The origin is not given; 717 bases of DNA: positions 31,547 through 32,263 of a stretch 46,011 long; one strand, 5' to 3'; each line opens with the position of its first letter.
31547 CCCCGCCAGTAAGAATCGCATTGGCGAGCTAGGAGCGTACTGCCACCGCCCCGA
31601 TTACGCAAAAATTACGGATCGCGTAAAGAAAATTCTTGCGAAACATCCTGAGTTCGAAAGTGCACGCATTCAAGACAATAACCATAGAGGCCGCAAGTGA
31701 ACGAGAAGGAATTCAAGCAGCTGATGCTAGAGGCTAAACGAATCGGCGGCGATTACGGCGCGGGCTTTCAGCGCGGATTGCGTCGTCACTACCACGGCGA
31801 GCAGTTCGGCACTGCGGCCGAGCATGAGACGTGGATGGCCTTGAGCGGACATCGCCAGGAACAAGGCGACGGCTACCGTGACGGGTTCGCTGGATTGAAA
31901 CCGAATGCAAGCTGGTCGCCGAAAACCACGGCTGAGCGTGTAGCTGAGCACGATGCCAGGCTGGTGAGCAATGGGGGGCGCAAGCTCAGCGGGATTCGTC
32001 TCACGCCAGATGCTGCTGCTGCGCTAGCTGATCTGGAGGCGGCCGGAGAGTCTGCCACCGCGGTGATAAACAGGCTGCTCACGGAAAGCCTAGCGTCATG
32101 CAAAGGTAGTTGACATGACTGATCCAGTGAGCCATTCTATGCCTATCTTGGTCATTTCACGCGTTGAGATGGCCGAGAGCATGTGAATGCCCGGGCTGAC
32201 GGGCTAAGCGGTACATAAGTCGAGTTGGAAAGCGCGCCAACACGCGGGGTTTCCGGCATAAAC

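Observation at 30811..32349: Operator-gated strong promoter driving three orphan genes and ending in the strongest terminator of the window, in the Q-to-lysis cargo slot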

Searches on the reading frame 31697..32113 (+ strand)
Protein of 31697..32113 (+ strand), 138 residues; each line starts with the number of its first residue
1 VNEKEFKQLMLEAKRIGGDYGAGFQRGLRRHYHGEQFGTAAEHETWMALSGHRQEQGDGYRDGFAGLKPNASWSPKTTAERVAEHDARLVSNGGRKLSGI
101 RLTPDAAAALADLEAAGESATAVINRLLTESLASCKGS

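Call 4: search_protein_families(library=pfam, proteins=[window:31697-32113:+], max_evalue=0.1)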
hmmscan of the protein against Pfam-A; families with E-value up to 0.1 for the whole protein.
window:31697-32113:+ (138 aa): 0 families

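Call 5: search_protein_families(library=phrogs, proteins=[window:31697-32113:+], max_evalue=0.1)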
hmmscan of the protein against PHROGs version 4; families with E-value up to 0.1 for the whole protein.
window:31697-32113:+ (138 aa): 0 families

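Call 13: search_protein_families(library=ncbifam, proteins=[window:31697-32113:+], max_evalue=1)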
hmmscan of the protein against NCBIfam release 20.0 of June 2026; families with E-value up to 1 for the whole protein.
window:31697-32113:+ (138 aa): 0 families

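Call 14: search_protein_families(library=padloc, proteins=[window:31697-32113:+], max_evalue=1)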
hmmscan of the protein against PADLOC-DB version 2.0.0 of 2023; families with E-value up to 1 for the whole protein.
window:31697-32113:+ (138 aa): 0 families

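Call 22: search_solved_structures(query=window:31697-32110:+, max_evalue=10, show_alignments=2)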
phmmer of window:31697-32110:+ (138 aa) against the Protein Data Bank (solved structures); distinct sequences matched with E-value up to 10: 1.
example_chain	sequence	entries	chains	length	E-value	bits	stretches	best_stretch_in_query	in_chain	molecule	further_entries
1xp4_A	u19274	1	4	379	0.75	13.4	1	55-116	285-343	D-alanyl-D-alanine carboxypeptidase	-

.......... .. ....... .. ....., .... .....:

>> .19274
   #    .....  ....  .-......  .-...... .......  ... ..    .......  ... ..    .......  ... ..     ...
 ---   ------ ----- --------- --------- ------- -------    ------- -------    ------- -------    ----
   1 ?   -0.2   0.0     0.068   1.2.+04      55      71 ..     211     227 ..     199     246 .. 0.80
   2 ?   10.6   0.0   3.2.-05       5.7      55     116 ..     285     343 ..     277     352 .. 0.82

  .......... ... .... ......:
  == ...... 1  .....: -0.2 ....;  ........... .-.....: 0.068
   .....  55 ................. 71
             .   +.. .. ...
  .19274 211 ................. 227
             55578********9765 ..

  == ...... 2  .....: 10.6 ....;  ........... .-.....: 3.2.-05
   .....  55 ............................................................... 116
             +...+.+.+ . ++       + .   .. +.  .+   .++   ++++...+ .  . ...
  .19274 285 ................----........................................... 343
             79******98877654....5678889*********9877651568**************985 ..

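Call 25: find_homologous_proteins(query=window:31697-32110:+)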
Query window:31697-32110:+ (138 aa): 51 proteins with E <= 0.001 among 356 candidates.
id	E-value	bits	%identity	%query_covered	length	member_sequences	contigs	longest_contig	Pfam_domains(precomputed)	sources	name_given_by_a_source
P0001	1.5e-78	279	93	100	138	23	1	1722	-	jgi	jgi:hypothetical protein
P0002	8.5e-66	238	80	96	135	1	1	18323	-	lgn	-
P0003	1.2e-61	225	78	95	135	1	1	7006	-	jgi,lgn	-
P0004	1.7e-60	221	78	95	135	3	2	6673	-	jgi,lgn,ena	-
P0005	4.5e-51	191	68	95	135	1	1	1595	-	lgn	-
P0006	3.6e-50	188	62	96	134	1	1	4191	-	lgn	-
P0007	7.7e-46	174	60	97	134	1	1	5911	-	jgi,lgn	jgi:hypothetical protein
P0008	1.3e-41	160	63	95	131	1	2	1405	-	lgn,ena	-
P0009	1.7e-27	114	52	77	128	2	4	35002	-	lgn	-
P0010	1.0e-26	112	72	50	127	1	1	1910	-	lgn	-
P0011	1.7e-25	108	71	51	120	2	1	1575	-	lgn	-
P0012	1.4e-24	105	44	98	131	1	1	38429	-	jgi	jgi:hypothetical protein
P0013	1.8e-24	104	69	51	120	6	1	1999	-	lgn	-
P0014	5.6e-24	103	51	78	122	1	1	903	-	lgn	-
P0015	8.3e-24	102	57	63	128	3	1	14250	-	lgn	-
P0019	1.3e-22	98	70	50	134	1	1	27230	-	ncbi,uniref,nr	ncbi:hypothetical protein CGX12_11780 [Zobellella denitrificans]|uniref:hypothetical protein n=1 Tax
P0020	1.6e-22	98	65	50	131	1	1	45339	-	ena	-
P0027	3.4e-20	91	43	88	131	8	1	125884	-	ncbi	-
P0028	4.5e-20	90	64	50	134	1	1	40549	-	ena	-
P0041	1.5e-16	79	51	59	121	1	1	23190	-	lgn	-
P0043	4.0e-16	77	55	51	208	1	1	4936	-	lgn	-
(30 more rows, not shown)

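Call 41: predict_structure(alignment_id=A1)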
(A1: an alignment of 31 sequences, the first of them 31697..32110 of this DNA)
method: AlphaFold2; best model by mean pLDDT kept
length: 138 residues; sequences in the alignment: 31
mean_pLDDT: 91.3   pTM: 0.60
mean pLDDT of the five models: 91.3, 90.9, 88.6, 83.2, 82.3
residues with pLDDT >= 90: 96; 70-90: 40; 50-70: 2; < 50: 0
segments of 3 or more residues with pLDDT < 50: none
pLDDT, mean of each block of 10 residues (from residue 1): 96 94 97 91 94 94 96 84 89 89 92 90 90 81
secondary structure, 60 per line:
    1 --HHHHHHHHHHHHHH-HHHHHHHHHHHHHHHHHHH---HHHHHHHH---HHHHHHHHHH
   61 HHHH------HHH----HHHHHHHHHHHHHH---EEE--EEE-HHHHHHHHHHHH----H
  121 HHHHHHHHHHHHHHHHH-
elements in order: H3-16 H18-36 H40-47 H51-64 H78-91 E95-97 E100-102 H104-115 H120-137

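Call 46: fold_search(model_id=the predicted structure, library=pdb)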
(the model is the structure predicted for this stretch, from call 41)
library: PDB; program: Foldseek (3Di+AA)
matches with E <= 10: 25; with E <= 0.001: 0
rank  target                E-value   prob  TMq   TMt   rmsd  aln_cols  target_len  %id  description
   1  8b3w_A                1.8e+00  0.08  0.18  0.10  13.7       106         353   14  Structure of metacyclic VSG (mVSG) 1954 from Trypanosoma brucei (released 2023-01-25)
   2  7x7y_d                3.3e+00  0.03  0.13  0.05  15.0       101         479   17  Cryo-EM structure of Human TRiC-ATP-open state (released 2023-06-07)
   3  9unw_I                3.5e+00  0.03  0.13  0.08  14.2       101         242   15  mouse PDCD5-TRiC complex (released 2026-03-25)
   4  7drt_B                4.4e+00  0.04  0.13  0.05  12.1        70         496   21  Human Wntless in complex with Wnt3a (released 2021-07-14)
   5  1oct_C                4.6e+00  0.06  0.21  0.22  14.8       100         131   16  CRYSTAL STRUCTURE OF THE OCT-1 POU DOMAIN BOUND TO AN OCTAMER SITE: DNA RECOGNITION WITH TETHERED DNA-BINDING MODULES (released 1994-08-31)
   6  6hv6                  5.4e+00  0.03  0.18  0.11  12.8       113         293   12  Crystal structure of PatoxP, a cysteine protease-like domain of Photorhabdus asymbiotica toxin PaTox (released 2018-12-05)
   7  7wz3_d                5.7e+00  0.02  0.13  0.05  13.2        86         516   16  Cryo-EM structure of human TRiC-tubulin-S1 state (released 2023-02-22)
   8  8hki_d                5.7e+00  0.02  0.13  0.08  15.1       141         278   11  Human TRiC open state (released 2023-12-13)
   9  1e9s_M                6.0e+00  0.10  0.27  0.11  10.0       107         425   11  Bacterial conjugative coupling protein TrwBdeltaN70. Unbound monoclinic form. (released 2001-02-06)
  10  5mfm_F                6.4e+00  0.10  0.24  0.12   6.8        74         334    9  Designed armadillo repeat protein peptide fusion YIIIM6AII_GS11_(KR)5 (released 2017-09-13)
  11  1e9s_D                6.4e+00  0.10  0.27  0.11  10.0       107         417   11  Bacterial conjugative coupling protein TrwBdeltaN70. Unbound monoclinic form. (released 2001-02-06)
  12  5x62_A                6.4e+00  0.03  0.19  0.08  19.7       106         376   11  Crystal structure of a carnosine N-methyltransferase bound by AdoHcy (released 2017-07-26)
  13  5dd8_A                6.4e+00  0.03  0.17  0.15  25.2       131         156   21  The Crystal structure of HucR mutant (HucR-E48Q) from Deinococcus radiodurans (released 2015-09-09)
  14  3dhr_B                6.7e+00  0.03  0.16  0.15  14.6        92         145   11  Crystal Structure Determination of Methemoglobin from Pigeon at 2 Angstrom Resolution (Columba livia) (released 2009-06-30)
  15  3vms_A                6.7e+00  0.01  0.13  0.10  14.2       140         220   11  Crystal structure of Staphylococcus aureus membrane-bound transglycosylase in complex with NBD-Lipid II (released 2012-04-18)
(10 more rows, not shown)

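Call 47: search_protein_families(library=pfam, alignment_id=A1, max_evalue=1)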
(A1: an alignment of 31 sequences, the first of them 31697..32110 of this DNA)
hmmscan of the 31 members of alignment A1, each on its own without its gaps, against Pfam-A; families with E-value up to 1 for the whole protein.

A. member 1, window:31697-32110:+ (138 aa): 0 families

B. families by the number of members that match (of 31 scanned): 18 families
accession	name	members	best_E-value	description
PF08681.18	TacA1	7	0.00036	Antitoxin TacA 1-like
PF21983.2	NikA-like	6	0.00028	Mobilization protein NikA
PF24906.1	Zf_WRKY19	1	0.0014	WRKY19 zinc finger domain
PF12441.14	CopG_antitoxin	1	0.0046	CopG antitoxin of type II toxin-antitoxin system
PF19067.5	DUF5763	1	0.0069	Family of unknown function (DUF5763)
PF13560.12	HTH_31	1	0.019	Helix-turn-helix domain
PF19807.5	DUF6290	1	0.02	Family of unknown function (DUF6290)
PF01381.28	HTH_3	1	0.029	Helix-turn-helix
PF05534.18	HicB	1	0.035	HicB family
PF20432.4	Xre-like-HTH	1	0.041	Antitoxin Xre-like helix-turn-helix domain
PF25361.1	AAA_lid_RFC1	1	0.046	RFC1-like, AAA+ ATPase lid domain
PF24063.1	DUF7363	1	0.063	Domain of unknown function (DUF7363)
PF08281.18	Sigma70_r4_2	1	0.066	Sigma-70, region 4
PF00519.23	PPV_E1_C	1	0.087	Papillomavirus helicase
PF02827.21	PKI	1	0.14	cAMP-dependent protein kinase inhibitor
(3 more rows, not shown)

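Call 53: find_encoding_contigs(protein=P0043, flank=3000, max_places=2)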
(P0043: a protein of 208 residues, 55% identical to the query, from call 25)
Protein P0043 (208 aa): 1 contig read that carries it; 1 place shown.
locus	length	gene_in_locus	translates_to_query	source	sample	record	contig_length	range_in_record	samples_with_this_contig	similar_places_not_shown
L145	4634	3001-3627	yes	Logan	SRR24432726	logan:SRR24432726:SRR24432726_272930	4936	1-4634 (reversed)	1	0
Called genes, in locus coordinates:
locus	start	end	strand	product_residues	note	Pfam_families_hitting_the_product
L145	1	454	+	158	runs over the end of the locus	-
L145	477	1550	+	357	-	-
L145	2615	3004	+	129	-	-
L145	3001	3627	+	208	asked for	-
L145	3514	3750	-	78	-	PF04606:Ogr_Delta (weak)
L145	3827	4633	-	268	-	?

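Call 54: find_encoding_contigs(protein=P0009, flank=3000, max_places=2)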
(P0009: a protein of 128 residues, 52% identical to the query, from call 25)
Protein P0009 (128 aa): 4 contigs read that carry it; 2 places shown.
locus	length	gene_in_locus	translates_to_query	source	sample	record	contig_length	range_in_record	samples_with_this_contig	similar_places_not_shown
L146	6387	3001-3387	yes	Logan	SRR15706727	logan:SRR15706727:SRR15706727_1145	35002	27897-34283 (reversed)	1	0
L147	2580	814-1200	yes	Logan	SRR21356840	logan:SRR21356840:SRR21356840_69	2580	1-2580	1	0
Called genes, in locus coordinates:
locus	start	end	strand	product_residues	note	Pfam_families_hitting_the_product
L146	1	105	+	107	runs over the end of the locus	-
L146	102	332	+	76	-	-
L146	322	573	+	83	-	-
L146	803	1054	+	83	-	-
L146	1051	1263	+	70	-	-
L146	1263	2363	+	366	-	PF09003:Arm-DNA-bind_1, PF00589:Phage_integrase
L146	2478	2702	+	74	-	-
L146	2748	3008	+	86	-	-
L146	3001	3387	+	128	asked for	-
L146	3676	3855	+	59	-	PF04957:RMF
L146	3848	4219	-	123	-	-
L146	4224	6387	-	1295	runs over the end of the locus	PF13550:Phage-tail_3, PF23666:Rcc01698_C, PF13385:Laminin_G_3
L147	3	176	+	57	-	?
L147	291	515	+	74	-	-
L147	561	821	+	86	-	-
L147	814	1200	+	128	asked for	-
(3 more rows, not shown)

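Call 55: find_encoding_contigs(protein=P0019, flank=3000, max_places=2)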
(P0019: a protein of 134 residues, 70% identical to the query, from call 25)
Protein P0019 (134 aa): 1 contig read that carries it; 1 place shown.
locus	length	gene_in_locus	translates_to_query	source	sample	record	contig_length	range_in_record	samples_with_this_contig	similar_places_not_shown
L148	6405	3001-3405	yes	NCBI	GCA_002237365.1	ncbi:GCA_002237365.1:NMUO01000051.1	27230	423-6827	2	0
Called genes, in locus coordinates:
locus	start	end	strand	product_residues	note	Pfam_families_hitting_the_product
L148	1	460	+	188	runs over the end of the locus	PF25759:HP1_ORF34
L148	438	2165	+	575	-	-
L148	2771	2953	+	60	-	-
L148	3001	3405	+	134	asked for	-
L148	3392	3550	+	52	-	-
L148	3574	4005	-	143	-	-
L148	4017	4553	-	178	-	-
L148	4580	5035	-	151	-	-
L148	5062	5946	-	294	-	PF13560:HTH_31 (faint), PF01381:HTH_3, PF00717:Peptidase_S24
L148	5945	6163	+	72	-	PF09048:Cro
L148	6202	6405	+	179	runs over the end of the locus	PF06892:Phage_CP76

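Call 56: find_encoding_contigs(protein=P0027, flank=3000, max_places=2)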
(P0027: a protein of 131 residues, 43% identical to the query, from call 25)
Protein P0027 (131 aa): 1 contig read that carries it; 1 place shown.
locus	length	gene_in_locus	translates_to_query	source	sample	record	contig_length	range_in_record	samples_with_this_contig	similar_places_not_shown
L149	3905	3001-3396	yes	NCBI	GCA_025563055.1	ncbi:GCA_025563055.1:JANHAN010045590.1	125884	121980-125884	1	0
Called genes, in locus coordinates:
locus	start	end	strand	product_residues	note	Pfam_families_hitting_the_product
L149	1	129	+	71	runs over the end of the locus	PF21983:NikA-like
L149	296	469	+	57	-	-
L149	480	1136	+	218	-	-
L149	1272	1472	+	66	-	-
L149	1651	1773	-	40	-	-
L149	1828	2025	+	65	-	-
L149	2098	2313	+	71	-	-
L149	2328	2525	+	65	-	-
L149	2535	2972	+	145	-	-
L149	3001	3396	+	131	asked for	-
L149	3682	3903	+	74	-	?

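Call 62: find_encoding_contigs(protein=P0012, flank=2500, max_places=1)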
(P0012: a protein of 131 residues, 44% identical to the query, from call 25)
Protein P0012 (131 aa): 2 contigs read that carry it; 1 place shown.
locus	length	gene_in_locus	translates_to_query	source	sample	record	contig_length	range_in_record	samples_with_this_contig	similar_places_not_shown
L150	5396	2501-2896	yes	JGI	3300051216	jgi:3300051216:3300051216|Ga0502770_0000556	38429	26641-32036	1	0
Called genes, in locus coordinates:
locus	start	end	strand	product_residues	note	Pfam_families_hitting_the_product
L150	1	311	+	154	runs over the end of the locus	-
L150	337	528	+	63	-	-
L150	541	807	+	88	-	-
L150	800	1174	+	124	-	PF08774:VRR_NUC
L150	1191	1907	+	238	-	-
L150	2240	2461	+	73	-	-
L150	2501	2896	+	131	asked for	-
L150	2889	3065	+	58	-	PF14354:Lar_restr_allev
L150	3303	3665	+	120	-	PF10908:Tlde1_dom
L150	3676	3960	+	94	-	-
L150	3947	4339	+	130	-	PF11351:GTA_holin_3TM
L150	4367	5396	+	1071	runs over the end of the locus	-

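Call 63: find_encoding_contigs(protein=P0020, flank=2500, max_places=1)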
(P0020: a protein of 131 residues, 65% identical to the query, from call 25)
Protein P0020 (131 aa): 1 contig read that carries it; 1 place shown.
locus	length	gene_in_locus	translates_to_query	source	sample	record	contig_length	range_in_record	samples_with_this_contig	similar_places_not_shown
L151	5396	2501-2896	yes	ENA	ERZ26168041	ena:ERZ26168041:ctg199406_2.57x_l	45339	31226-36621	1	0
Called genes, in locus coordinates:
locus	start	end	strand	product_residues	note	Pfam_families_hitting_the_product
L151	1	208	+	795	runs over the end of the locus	PF22763:NrS1-1_pol-like_HBD, PF19263:DUF5906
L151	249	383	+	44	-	-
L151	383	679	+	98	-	-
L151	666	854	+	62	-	-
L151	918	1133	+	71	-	-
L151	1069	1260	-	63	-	-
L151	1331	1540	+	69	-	-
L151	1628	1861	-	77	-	-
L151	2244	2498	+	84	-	-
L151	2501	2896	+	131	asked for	-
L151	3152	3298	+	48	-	-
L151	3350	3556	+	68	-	-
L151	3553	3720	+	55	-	-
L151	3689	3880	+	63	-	-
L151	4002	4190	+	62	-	-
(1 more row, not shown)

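Call 64: find_encoding_contigs(protein=P0028, flank=2500, max_places=1)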
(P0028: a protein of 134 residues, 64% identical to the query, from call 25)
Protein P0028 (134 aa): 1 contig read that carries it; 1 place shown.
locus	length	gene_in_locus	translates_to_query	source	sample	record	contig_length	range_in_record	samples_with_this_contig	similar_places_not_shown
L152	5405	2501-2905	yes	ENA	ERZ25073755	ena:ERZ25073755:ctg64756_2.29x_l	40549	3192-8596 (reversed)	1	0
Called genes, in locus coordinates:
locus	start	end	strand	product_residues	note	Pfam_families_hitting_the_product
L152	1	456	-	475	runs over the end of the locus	-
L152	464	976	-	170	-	PF03592:Terminase_2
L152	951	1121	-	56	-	-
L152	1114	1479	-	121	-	PF08291:Peptidase_M15_3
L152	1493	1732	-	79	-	-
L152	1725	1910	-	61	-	-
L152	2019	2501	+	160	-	-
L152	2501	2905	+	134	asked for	-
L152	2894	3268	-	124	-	-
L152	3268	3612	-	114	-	PF06356:DUF1064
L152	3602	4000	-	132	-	-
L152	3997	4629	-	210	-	-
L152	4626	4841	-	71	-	-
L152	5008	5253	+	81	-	PF12844:HTH_19 (weak), PF01381:HTH_3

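Call 65: find_encoding_contigs(protein=P0041, flank=2500, max_places=1)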
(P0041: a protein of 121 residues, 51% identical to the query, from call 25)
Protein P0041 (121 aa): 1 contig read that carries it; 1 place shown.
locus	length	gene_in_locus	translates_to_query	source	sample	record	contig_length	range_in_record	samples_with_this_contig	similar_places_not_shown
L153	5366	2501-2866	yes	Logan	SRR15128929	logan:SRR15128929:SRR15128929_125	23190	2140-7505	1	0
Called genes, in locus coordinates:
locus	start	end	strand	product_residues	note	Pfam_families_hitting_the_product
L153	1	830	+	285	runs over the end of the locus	PF14690:Zn_ribbon_ISL3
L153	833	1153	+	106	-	PF16786:RecA_dep_nuc (weak)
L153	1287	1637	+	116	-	PF22147:AcrIC5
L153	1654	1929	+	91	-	-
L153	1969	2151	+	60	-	-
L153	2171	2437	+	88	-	-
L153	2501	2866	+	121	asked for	-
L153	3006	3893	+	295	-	PF03592:Terminase_2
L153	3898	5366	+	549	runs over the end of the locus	-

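Call 90: search_dna_similar(query=window:31697-32110:+, collection=phages, mode=protein, max_rows=20, max_evalue=0.001)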
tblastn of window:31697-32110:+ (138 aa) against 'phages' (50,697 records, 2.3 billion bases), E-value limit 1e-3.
No match.

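Call 93: search_protein_representatives(alignment_id=A1)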
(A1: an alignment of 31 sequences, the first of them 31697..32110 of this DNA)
Query: 31 sequences, 193 profile positions. Proteins with E-value up to 0.001 (for the whole library): 701; up to 1e-10: 454; up to 1e-30: 11. The best 150 are listed.
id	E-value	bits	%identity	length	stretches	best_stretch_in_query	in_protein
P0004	1.6e-48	181.9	-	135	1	5-135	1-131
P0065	6.0e-39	150.6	-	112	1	20-134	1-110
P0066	1.4e-38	149.4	-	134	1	5-139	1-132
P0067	2.2e-36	142.2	-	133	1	1-134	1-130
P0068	3.8e-36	141.4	-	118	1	5-108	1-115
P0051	1.0e-34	136.8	-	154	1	2-130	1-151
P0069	1.7e-33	132.8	-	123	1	5-119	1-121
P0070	3.5e-32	128.5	-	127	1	5-84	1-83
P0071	1.9e-31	126.2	-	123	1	5-85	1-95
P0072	2.7e-31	125.6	-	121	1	4-75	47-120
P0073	3.1e-31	125.4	-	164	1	5-136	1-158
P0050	2.4e-30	122.5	-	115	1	5-110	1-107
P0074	6.8e-30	121.0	-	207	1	4-119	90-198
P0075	7.9e-30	120.8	-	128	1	5-136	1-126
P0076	1.1e-29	120.4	-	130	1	2-119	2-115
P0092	4.9e-26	108.5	-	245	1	3-72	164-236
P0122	1.7e-22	97.0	-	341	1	6-81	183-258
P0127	3.7e-22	95.8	-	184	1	13-128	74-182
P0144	4.0e-21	92.4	-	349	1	5-76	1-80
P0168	7.3e-20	88.3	-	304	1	6-108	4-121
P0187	3.2e-19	86.2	-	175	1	16-74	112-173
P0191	5.7e-19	85.4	-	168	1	6-79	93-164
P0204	2.2e-18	83.5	-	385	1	7-113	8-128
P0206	2.4e-18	83.4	-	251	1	3-139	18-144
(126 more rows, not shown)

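Call 94: search_protein_families(library=pfam, proteins=[P0092, P0122, P0144, P0204, P0168, P0074, P0206, P0127, P0187, P0191], max_evalue=0.01)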
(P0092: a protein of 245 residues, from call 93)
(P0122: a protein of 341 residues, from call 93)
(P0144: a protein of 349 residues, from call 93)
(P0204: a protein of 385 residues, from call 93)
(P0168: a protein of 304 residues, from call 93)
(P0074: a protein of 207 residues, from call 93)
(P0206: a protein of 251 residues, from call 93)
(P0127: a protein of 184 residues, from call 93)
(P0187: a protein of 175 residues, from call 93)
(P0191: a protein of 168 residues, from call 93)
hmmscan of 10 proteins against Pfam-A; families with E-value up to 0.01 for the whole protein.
P0092 (245 aa): 0 families

P0122 (341 aa): 0 families

P0144 (349 aa): 0 families

P0204 (385 aa): 0 families

P0168 (304 aa): 0 families

P0074 (207 aa): 0 families

P0206 (251 aa): 0 families

P0127 (184 aa): 0 families

P0187 (175 aa): 1 family
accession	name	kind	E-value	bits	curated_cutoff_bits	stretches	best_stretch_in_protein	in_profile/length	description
PF00589.27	Phage_integrase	-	1.2e-10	41.9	27.1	1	31-121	5-86/172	Phage integrase family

P0191 (168 aa): 0 families
